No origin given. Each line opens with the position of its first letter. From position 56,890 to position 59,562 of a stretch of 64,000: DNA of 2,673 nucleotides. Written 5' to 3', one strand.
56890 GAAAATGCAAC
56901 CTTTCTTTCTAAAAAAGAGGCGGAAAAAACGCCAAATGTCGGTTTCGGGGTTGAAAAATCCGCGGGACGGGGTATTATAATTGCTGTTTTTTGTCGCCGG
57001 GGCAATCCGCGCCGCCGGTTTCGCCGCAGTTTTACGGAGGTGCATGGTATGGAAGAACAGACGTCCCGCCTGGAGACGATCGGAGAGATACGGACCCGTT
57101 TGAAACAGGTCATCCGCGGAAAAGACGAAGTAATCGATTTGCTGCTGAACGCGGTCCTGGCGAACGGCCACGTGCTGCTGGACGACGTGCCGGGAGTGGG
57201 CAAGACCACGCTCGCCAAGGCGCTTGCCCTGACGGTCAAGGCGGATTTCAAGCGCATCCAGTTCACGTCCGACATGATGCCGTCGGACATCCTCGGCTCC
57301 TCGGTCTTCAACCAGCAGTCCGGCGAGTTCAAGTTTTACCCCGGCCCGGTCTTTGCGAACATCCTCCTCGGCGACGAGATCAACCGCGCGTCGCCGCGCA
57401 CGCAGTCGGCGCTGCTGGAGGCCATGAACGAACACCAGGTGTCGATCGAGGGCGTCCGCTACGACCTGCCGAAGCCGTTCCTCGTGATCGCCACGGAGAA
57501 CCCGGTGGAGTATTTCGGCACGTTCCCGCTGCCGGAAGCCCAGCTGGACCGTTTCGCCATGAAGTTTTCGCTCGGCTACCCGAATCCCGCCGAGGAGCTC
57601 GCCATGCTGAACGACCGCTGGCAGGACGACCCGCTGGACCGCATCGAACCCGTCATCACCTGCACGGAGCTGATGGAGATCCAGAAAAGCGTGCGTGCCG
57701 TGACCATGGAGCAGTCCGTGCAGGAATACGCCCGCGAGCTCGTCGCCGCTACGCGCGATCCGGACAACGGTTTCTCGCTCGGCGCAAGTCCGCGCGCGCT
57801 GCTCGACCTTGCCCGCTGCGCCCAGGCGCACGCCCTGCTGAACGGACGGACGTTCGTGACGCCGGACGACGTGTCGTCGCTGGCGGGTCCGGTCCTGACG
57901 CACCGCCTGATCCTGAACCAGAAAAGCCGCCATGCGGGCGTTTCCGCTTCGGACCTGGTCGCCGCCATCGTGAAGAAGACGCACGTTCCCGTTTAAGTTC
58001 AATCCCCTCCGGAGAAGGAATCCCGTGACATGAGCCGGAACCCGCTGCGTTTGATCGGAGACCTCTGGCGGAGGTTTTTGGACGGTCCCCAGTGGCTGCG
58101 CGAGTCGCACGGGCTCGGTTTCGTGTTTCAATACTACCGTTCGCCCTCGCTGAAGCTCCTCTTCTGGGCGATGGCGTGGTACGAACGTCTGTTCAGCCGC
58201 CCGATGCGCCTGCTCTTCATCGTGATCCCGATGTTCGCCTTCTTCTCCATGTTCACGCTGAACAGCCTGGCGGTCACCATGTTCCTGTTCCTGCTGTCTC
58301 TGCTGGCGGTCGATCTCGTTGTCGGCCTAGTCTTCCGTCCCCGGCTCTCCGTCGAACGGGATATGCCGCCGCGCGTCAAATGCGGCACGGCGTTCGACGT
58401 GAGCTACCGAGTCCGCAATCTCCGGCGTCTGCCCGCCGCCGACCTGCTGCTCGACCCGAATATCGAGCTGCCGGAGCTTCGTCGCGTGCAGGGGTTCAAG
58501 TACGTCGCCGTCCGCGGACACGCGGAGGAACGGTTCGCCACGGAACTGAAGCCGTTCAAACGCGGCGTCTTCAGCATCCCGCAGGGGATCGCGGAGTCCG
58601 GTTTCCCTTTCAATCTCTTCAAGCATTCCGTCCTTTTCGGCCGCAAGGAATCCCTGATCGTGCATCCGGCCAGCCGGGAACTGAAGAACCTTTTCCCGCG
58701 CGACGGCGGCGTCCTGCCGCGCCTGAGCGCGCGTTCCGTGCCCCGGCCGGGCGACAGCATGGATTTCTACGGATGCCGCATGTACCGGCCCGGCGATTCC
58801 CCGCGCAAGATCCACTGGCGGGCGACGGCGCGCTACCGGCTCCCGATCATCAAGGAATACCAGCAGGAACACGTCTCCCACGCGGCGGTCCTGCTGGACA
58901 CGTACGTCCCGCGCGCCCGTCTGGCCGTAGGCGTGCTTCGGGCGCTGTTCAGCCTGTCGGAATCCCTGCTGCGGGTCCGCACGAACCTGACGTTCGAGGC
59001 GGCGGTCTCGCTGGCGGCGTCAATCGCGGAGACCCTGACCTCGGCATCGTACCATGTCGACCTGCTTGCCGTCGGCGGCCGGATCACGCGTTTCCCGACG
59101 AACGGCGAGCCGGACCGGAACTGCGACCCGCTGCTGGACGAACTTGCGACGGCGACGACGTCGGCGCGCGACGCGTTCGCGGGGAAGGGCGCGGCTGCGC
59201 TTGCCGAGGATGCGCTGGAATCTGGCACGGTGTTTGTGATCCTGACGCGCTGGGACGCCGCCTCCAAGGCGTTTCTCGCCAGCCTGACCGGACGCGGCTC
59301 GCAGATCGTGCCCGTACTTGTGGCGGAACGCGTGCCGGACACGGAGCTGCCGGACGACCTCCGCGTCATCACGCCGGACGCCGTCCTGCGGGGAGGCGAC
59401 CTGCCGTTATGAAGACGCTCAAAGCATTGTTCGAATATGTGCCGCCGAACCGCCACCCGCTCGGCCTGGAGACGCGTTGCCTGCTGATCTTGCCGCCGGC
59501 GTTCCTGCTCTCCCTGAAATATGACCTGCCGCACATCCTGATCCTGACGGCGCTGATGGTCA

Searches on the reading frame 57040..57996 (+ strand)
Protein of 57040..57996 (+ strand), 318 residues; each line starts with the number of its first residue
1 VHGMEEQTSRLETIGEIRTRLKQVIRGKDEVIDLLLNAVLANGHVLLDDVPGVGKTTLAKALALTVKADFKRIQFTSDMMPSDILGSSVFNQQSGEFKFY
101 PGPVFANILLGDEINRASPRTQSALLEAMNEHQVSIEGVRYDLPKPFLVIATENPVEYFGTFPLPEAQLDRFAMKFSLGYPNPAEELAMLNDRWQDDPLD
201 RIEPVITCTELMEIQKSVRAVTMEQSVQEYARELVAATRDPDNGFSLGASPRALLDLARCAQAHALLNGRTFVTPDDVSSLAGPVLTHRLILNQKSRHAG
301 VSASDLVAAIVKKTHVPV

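Call 20: search_protein_families(library=pfam, proteins=[window:57040-57996:+], max_evalue=0.001)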
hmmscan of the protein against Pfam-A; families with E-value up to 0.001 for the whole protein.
window:57040-57996:+ (318 aa): 9 families
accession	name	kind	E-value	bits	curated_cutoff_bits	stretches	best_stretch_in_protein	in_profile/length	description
PF07726.17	AAA_3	-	5.1e-62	208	27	1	44-174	1-131/131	ATPase family associated with various cellular activities (AAA)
PF17863.7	AAA_lid_2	-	1.9e-20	72.8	22.7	1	245-308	9-72/74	AAA lid domain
PF07728.20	AAA_5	-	1e-14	55.1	22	1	45-172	2-139/139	AAA domain (dynein-related subfamily)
PF20030.5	bpMoxR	-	9.7e-10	38.3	27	1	15-211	4-200/205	MoxR domain in the MoxR-vWA-beta-propeller ternary systems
PF00004.35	AAA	-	3.3e-07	31.2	21.2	1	50-177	6-128/131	ATPase family associated with various cellular activities (AAA)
PF05496.18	RuvB_N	-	3.6e-05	24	27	1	42-136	33-115/159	Holliday junction DNA helicase RuvB P-loop domain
PF00158.32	Sigma54_activat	-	6.1e-05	23.2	20.2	1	31-152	11-140/168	Sigma-54 interaction domain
PF00493.29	MCM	-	0.00012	21.8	23.3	1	41-157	56-175/224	MCM P-loop domain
PF20720.3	nSTAND3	-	0.00027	21.1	27.2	1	37-74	12-50/155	Novel STAND NTPase 3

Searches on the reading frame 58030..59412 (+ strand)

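Call 20: search_protein_families(library=pfam, proteins=[window:58030-59412:+], max_evalue=0.001)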
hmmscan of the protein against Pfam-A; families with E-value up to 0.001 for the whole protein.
window:58030-59412:+ (460 aa): 1 family
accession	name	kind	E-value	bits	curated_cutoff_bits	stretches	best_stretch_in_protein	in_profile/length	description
PF01882.25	DUF58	-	1.3e-08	34.8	23.4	1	250-291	3-44/216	Protein of unknown function DUF58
